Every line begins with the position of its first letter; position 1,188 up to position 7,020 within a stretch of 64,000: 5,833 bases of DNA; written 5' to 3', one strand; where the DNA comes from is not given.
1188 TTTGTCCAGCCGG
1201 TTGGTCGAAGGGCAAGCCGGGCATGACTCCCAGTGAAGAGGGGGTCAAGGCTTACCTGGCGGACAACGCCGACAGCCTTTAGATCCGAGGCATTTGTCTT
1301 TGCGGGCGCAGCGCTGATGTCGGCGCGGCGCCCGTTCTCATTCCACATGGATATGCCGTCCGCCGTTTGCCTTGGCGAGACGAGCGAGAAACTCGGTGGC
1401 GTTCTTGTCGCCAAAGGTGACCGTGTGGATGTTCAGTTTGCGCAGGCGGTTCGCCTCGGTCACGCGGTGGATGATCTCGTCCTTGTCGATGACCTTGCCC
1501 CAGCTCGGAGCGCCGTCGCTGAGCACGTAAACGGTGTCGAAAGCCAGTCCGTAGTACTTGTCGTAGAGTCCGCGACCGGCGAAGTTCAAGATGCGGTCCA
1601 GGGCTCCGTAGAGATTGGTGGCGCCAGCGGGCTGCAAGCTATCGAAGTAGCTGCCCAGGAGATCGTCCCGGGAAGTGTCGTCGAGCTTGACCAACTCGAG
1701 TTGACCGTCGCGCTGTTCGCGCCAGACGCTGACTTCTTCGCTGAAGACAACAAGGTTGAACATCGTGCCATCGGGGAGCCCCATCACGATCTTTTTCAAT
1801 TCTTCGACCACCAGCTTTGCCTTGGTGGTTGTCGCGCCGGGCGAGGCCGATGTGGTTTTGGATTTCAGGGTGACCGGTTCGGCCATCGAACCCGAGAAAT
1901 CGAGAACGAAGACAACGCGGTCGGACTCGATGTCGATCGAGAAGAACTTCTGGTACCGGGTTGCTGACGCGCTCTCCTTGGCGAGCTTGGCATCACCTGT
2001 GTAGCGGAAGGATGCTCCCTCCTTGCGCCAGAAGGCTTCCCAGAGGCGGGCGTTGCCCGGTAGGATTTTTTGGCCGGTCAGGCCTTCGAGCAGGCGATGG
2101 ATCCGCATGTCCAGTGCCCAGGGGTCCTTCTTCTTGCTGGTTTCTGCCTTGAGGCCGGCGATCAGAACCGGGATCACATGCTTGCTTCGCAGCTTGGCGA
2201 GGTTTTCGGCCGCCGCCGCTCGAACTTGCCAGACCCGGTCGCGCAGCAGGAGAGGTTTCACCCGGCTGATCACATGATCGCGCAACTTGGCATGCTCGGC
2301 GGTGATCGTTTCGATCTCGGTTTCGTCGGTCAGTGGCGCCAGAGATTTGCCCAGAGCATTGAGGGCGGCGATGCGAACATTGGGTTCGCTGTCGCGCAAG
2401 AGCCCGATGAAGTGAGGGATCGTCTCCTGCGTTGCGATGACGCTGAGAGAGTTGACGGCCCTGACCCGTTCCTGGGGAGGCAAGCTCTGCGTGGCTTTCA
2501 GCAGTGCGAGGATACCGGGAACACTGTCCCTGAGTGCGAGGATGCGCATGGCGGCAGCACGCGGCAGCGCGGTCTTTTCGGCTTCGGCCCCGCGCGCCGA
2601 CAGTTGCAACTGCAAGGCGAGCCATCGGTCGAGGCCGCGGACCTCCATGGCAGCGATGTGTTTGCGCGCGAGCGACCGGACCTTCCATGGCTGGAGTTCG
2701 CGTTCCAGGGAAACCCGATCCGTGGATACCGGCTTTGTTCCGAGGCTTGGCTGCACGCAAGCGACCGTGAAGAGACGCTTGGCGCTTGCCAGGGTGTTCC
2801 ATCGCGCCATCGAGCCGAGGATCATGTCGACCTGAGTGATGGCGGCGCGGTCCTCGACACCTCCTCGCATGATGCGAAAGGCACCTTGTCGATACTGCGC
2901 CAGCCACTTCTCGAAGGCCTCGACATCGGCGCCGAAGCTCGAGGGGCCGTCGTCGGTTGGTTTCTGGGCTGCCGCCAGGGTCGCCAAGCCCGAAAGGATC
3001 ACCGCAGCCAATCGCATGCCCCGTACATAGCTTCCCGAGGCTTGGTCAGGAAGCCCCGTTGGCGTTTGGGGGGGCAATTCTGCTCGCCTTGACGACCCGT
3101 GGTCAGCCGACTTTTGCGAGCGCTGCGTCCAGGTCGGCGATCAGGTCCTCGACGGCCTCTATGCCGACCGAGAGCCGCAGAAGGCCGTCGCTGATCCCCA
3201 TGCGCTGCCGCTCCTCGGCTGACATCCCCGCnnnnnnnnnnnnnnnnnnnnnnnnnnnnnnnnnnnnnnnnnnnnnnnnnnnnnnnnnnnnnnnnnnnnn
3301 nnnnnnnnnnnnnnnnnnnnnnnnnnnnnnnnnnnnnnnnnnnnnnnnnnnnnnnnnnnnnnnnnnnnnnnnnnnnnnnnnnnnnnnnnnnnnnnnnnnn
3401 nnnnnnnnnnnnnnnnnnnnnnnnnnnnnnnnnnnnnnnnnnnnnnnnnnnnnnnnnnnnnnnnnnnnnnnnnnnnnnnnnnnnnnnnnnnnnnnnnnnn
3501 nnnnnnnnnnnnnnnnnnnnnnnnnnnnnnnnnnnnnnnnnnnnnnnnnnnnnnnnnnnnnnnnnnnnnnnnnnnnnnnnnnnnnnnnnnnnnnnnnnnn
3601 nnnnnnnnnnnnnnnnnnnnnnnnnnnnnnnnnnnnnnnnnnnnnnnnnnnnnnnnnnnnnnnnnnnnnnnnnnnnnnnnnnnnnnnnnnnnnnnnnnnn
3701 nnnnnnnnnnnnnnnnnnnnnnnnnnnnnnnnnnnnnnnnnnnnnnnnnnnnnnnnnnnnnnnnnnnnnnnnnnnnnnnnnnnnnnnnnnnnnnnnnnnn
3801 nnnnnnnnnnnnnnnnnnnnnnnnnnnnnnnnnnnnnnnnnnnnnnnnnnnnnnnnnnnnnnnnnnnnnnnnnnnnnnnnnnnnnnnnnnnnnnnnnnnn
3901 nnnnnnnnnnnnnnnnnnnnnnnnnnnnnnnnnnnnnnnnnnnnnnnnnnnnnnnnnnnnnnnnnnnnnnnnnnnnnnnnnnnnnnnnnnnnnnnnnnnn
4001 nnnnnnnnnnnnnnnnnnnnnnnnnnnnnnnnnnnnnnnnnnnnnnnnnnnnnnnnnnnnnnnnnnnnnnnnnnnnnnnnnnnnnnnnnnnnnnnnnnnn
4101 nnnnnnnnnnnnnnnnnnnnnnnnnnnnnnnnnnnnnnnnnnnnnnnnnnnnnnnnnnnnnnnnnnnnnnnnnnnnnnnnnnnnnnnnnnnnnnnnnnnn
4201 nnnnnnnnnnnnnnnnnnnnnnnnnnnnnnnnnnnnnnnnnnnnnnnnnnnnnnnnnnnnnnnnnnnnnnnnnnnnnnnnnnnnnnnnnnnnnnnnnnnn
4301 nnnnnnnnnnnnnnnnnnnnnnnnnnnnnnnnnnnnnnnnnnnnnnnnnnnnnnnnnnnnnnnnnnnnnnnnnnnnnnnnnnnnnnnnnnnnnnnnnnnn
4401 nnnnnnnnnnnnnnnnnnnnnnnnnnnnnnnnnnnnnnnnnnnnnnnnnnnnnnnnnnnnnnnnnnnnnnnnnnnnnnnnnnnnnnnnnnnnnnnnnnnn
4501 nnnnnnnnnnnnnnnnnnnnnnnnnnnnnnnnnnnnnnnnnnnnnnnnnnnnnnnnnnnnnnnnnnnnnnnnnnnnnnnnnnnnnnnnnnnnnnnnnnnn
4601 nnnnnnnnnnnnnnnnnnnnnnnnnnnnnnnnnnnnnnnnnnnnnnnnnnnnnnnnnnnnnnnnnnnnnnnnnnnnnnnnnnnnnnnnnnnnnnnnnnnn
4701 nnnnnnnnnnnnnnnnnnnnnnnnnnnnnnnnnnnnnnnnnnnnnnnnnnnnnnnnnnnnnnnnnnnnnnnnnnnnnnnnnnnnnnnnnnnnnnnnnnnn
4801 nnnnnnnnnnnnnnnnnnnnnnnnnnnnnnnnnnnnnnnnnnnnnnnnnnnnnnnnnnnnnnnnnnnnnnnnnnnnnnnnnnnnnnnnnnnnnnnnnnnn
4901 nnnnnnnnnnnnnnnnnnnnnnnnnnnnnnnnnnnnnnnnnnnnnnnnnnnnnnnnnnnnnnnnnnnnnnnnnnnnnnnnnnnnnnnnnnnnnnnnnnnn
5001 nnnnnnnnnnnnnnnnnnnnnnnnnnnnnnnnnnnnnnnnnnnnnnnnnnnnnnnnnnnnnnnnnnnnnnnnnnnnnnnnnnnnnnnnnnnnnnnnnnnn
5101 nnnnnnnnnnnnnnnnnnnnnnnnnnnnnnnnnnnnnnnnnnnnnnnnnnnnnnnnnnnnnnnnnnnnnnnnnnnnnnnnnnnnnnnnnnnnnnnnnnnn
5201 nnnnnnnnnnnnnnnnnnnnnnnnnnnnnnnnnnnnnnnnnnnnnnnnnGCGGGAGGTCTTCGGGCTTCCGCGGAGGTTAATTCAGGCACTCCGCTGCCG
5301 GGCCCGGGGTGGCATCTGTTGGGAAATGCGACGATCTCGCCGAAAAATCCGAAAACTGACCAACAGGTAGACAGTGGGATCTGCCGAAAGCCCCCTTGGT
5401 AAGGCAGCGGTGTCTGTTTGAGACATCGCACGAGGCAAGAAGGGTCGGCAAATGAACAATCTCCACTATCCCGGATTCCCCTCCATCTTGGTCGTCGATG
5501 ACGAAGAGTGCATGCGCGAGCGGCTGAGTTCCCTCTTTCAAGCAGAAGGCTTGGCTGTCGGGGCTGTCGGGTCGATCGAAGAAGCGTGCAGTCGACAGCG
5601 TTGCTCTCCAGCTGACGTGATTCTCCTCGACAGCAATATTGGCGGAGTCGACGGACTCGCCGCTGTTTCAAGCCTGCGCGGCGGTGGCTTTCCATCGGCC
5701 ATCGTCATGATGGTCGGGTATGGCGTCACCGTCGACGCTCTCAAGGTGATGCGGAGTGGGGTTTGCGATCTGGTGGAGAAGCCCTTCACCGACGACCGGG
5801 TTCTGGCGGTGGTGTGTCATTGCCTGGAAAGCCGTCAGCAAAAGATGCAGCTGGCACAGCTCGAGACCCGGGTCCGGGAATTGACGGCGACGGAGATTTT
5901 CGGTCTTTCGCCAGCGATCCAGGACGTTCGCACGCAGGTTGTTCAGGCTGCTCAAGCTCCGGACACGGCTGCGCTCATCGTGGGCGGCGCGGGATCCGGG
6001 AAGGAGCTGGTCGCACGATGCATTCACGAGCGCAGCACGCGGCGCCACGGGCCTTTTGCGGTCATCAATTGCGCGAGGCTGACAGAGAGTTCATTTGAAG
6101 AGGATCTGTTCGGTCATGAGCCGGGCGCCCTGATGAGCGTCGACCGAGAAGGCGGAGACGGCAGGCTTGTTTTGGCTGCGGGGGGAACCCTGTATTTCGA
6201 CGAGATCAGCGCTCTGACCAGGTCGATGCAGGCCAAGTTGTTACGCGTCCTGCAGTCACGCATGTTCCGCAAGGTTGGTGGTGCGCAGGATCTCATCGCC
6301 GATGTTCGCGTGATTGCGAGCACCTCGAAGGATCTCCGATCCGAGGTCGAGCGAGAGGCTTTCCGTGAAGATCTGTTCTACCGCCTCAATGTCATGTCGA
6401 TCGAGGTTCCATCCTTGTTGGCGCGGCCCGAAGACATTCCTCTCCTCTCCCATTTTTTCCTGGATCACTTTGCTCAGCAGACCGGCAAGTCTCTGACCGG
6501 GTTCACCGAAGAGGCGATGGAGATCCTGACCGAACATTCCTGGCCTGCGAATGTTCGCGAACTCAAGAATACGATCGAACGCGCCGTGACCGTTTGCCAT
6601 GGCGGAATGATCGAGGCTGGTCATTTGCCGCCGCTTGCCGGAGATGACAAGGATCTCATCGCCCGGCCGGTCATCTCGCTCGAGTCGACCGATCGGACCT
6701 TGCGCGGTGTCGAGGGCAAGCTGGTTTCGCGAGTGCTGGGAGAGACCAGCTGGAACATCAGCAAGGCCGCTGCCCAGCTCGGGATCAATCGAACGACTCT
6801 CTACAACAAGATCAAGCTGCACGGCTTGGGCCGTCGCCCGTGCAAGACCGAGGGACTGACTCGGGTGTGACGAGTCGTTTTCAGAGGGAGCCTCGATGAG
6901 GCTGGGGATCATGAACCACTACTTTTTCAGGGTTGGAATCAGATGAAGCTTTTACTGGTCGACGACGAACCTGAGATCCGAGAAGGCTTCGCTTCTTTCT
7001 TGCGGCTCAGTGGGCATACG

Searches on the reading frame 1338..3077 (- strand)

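Call 84: search_protein_families(library=pfam, proteins=[window:1338-3077:-], max_evalue=0.0001)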
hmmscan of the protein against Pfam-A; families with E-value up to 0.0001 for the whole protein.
window:1338-3077:- (579 aa): 5 families
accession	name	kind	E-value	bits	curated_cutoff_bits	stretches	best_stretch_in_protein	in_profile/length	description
PF13646.12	HEAT_2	-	7.1e-13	49.1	27.7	1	191-245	3-58/88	HEAT repeats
PF13768.12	VWA_3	-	2.2e-10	41.2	27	1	421-574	18-152/155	von Willebrand factor type A domain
PF02985.28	HEAT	-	3.8e-10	39.5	23.5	0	220-243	2-25/31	HEAT repeat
PF22646.2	PPP2R1A-like_HEAT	-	1.8e-05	25.5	27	0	214-265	3-54/78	PPP2R1A-like HEAT repeat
PF00092.34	VWA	-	4.6e-05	24.1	23.8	0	388-576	2-159/174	von Willebrand factor type A domain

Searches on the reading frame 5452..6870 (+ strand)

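Call 84: search_protein_families(library=pfam, proteins=[window:5452-6870:+], max_evalue=0.0001)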
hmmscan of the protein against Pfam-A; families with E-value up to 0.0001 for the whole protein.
window:5452-6870:+ (472 aa): 6 families
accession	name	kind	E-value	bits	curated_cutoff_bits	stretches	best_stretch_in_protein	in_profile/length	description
PF00158.32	Sigma54_activat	-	2.6e-51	174.1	20.2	1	150-318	2-168/168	Sigma-54 interaction domain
PF25601.1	AAA_lid_14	-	7.9e-25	86.9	27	1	325-395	3-73/87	AAA+ ATPase lid domain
PF14532.12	Sigma54_activ_2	-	3.8e-22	79.5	25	1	150-322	1-138/138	Sigma-54 interaction domain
PF00072.30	Response_reg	-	1.1e-17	64.6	30.2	1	12-120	1-109/111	Response regulator receiver domain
PF02954.25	HTH_8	-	7e-11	42.1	22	1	417-455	2-40/42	Bacterial regulatory protein, Fis family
PF07728.20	AAA_5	-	6.6e-05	23.4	22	0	175-292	3-122/139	AAA domain (dynein-related subfamily)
